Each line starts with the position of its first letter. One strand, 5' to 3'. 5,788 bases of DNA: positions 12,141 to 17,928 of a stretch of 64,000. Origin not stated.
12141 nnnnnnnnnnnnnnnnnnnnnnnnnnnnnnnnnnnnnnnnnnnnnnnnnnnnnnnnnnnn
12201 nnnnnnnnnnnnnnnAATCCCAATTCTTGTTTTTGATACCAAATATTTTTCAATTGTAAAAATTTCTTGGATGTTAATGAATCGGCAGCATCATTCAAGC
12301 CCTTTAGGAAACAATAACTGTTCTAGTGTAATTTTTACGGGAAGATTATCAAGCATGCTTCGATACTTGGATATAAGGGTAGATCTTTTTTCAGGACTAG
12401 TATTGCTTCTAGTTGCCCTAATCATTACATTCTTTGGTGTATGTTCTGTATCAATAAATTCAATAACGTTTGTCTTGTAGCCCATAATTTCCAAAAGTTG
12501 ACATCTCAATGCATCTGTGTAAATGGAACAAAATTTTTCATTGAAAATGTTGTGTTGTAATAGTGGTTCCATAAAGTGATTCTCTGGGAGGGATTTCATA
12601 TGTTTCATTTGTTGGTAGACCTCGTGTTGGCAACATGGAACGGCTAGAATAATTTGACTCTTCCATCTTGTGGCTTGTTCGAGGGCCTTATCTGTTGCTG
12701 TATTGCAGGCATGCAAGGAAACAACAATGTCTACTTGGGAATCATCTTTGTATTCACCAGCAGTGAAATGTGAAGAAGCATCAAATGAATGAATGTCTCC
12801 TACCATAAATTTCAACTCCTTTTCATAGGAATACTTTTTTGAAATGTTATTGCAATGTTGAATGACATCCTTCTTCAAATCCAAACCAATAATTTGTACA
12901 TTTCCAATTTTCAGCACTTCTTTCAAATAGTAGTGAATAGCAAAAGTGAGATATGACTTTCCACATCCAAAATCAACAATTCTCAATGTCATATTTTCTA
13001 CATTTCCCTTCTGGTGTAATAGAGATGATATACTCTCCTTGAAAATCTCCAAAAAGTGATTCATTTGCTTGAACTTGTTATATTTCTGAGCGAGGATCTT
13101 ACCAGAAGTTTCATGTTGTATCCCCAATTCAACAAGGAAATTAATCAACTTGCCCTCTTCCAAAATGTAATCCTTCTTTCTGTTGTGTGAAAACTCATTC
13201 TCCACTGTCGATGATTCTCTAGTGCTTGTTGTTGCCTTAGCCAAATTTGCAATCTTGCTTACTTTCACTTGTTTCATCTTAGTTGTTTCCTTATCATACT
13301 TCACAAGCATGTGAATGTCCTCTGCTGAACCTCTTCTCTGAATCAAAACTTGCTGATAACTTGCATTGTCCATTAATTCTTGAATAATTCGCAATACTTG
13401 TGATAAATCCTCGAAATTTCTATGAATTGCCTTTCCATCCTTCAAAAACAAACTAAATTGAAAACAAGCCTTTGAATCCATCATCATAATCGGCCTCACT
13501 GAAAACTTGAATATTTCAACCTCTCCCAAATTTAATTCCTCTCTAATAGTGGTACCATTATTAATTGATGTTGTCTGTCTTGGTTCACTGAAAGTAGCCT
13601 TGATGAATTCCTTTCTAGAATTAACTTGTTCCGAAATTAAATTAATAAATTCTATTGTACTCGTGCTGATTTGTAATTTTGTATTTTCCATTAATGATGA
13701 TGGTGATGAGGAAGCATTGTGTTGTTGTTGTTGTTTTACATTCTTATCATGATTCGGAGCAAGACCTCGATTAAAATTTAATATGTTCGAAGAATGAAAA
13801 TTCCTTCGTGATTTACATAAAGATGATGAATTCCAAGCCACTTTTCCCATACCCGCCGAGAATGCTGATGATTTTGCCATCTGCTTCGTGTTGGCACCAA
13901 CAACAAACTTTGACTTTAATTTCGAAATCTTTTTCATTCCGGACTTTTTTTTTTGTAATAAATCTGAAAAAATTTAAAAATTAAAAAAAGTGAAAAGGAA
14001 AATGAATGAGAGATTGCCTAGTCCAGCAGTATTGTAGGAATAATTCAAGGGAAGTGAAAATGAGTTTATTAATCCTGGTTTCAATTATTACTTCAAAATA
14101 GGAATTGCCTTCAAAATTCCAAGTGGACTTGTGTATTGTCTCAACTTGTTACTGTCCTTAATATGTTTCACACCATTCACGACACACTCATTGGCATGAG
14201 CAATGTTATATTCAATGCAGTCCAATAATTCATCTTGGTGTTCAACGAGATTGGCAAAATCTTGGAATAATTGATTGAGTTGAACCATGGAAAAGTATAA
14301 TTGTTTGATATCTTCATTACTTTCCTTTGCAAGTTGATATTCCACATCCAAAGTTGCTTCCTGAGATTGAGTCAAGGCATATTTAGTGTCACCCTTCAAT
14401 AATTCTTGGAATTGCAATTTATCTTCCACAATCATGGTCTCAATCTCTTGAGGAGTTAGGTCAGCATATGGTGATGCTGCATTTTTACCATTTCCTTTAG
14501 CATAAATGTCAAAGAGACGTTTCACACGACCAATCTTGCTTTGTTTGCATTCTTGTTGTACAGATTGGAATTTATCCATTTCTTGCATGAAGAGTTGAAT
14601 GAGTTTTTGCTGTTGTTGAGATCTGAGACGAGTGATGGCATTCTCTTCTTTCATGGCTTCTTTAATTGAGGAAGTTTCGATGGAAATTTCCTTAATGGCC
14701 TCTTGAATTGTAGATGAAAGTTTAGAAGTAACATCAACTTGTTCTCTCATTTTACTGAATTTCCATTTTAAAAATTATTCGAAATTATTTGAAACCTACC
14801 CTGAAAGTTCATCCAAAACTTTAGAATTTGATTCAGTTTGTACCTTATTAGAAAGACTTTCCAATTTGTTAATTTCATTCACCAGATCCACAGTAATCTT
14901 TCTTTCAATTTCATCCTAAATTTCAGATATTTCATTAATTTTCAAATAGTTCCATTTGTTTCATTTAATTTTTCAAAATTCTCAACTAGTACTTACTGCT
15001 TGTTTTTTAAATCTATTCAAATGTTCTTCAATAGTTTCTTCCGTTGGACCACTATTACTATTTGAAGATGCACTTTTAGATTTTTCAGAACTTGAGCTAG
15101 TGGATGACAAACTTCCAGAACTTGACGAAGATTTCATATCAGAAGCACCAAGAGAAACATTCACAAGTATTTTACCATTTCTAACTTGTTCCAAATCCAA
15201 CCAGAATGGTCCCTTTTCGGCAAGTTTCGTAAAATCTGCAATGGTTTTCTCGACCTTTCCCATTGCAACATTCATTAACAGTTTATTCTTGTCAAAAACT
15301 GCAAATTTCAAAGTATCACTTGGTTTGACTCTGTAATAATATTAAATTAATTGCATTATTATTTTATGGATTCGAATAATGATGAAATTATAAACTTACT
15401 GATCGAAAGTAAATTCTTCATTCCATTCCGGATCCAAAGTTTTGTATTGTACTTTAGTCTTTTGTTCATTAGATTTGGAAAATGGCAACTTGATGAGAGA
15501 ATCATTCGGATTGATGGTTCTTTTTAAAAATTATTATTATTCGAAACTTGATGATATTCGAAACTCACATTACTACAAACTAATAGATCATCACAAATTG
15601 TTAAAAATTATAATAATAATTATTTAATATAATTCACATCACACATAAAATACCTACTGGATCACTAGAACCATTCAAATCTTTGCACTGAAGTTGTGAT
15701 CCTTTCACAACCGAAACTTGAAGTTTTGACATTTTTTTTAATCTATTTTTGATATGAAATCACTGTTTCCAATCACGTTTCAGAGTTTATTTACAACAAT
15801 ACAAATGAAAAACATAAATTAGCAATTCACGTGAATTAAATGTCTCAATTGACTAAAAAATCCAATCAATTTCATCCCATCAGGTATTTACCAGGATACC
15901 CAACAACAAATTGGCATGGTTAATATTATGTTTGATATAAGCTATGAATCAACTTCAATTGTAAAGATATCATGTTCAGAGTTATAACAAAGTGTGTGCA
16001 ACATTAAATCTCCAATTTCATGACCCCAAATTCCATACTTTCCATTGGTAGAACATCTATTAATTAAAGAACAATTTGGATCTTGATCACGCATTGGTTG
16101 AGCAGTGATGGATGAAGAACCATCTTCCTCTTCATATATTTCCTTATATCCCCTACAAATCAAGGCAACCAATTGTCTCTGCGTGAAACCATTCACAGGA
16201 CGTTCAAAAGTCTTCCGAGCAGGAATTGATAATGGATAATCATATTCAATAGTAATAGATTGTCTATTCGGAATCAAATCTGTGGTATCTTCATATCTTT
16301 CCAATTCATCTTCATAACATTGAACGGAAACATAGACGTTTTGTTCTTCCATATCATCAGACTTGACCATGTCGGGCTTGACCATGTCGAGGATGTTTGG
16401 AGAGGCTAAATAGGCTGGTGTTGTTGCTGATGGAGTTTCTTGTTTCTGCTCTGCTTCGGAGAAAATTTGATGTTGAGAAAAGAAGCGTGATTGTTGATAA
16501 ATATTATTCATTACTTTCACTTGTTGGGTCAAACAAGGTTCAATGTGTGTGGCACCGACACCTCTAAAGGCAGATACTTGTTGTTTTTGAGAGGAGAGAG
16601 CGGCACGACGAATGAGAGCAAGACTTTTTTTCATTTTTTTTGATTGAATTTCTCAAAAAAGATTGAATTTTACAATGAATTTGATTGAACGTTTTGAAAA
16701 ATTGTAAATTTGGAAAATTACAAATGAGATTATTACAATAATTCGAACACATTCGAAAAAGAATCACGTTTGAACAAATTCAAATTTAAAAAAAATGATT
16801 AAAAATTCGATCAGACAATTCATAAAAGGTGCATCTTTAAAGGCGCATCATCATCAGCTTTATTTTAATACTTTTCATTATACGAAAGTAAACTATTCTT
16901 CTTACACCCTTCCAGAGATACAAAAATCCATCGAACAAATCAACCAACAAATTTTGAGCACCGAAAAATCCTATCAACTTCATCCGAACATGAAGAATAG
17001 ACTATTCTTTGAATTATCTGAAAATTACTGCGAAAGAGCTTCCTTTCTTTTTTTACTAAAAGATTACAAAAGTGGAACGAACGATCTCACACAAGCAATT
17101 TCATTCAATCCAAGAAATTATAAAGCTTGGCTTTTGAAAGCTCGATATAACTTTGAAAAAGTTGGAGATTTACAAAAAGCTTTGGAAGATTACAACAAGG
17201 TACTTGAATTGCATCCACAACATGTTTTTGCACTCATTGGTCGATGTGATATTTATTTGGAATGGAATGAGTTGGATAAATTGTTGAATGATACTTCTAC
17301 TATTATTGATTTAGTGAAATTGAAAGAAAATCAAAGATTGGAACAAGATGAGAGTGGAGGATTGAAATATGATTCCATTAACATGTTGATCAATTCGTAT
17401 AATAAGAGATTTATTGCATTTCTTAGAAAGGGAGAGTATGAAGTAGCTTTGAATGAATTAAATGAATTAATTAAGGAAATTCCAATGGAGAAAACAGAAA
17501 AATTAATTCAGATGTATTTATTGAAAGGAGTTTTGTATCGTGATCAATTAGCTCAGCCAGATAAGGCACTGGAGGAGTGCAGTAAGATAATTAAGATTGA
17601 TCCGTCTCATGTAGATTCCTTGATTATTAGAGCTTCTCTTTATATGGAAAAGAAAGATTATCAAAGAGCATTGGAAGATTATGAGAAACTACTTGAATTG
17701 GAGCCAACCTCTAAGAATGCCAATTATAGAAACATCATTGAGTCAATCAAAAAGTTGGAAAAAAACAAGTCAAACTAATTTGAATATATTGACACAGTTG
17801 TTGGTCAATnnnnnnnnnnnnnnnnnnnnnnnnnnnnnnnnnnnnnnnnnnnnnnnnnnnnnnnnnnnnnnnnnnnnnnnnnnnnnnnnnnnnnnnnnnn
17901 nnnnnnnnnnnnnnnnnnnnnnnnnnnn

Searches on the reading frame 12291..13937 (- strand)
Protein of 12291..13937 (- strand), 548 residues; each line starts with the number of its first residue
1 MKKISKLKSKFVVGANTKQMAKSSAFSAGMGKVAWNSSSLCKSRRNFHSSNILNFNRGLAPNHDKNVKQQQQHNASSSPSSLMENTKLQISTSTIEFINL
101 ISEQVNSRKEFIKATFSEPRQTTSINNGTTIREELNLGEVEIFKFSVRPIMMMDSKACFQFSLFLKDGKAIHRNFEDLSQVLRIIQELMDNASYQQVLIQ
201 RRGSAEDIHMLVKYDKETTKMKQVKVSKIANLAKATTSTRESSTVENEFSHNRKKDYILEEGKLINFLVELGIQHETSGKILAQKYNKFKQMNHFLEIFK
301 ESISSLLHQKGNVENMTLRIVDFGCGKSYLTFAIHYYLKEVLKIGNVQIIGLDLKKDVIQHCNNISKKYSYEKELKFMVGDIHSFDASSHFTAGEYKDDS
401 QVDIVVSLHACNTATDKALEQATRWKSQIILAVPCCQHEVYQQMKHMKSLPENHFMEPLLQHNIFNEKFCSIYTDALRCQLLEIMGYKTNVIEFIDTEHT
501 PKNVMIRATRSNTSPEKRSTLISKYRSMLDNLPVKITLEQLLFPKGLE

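Call 64: search_protein_families(library=pfam, proteins=[window:12291-13937:-], max_evalue=0.001)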
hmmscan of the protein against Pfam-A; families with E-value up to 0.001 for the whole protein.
window:12291-13937:- (548 aa): 4 families
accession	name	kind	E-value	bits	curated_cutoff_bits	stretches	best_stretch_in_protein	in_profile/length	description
PF13679.12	Methyltransf_32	-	2e-39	135.2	27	1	288-443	2-143/143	Methyltransferase domain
PF13847.12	Methyltransf_31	-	1.5e-12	47.9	27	1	318-452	5-127/145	Methyltransferase domain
PF05206.20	TRM13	-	3.4e-06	27.2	26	1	302-444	5-147/257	Methyltransferase TRM13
PF13649.12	Methyltransf_25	-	1.8e-05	25.8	27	1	320-424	1-91/97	Methyltransferase domain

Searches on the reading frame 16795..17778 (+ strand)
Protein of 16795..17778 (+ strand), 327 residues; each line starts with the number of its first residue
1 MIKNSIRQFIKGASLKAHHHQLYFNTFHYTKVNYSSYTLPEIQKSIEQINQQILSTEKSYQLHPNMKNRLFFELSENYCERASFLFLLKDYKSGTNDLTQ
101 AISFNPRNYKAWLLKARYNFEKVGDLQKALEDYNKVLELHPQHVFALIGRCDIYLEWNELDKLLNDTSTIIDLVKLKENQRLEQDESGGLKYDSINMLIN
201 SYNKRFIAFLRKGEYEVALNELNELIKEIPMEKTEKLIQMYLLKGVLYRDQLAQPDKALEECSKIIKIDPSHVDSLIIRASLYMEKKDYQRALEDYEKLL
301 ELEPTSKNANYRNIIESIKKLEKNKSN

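Call 64: search_protein_families(library=pfam, proteins=[window:16795-17778:+], max_evalue=0.001)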
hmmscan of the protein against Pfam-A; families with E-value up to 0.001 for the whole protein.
window:16795-17778:+ (327 aa): 18 families
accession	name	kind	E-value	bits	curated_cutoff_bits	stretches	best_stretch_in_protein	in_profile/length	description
PF07719.23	TPR_2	-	1.5e-19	68.9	27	1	275-305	3-33/34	Tetratricopeptide repeat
PF00515.34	TPR_1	-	2e-19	69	27.8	2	275-305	3-33/34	Tetratricopeptide repeat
PF13181.12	TPR_8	-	5.6e-17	60.8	25.7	1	274-305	2-33/34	Tetratricopeptide repeat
PF13428.12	TPR_14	-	1.2e-12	47.6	23.5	0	275-309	3-37/44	Tetratricopeptide repeat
PF14559.12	TPR_19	-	6.2e-12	46.1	25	0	284-312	2-30/68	Tetratricopeptide repeat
PF13431.12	TPR_17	-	1.6e-11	43.9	24.4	0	262-294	2-34/34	Tetratricopeptide repeat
PF13432.12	TPR_16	-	8.1e-11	42.6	32.7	0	96-142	18-63/65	Tetratricopeptide repeat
PF13371.12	TPR_9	-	4.9e-10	39.7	35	1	254-308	10-64/73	Tetratricopeptide repeat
PF13174.12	TPR_6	-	6.5e-10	39.4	26.3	0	275-306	2-33/33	Tetratricopeptide repeat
PF13414.12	TPR_11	-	3.9e-09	36.5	26.8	0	282-311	3-32/42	TPR repeat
PF23914.1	TPR_CcmH_CycH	-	3.2e-08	34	42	0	40-142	57-153/158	Cytochrome c-type biogenesis protein H TPR domain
PF25062.1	ARM_TT21_N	-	2e-06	28.1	40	0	97-162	157-220/222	Tetratricopeptide repeat protein 21 N-terminal ARM repeat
PF13424.12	TPR_12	-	4.1e-06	27.3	30.1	0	279-302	9-32/77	Tetratricopeptide repeat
PF17874.7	TPR_MalT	-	2.9e-05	23.9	45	0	124-162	94-140/336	MalT-like TPR region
PF25064.1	ARM_TT21_5th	-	4e-05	24.3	27.8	0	278-309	6-37/117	TT21 fifth ARM repeats domain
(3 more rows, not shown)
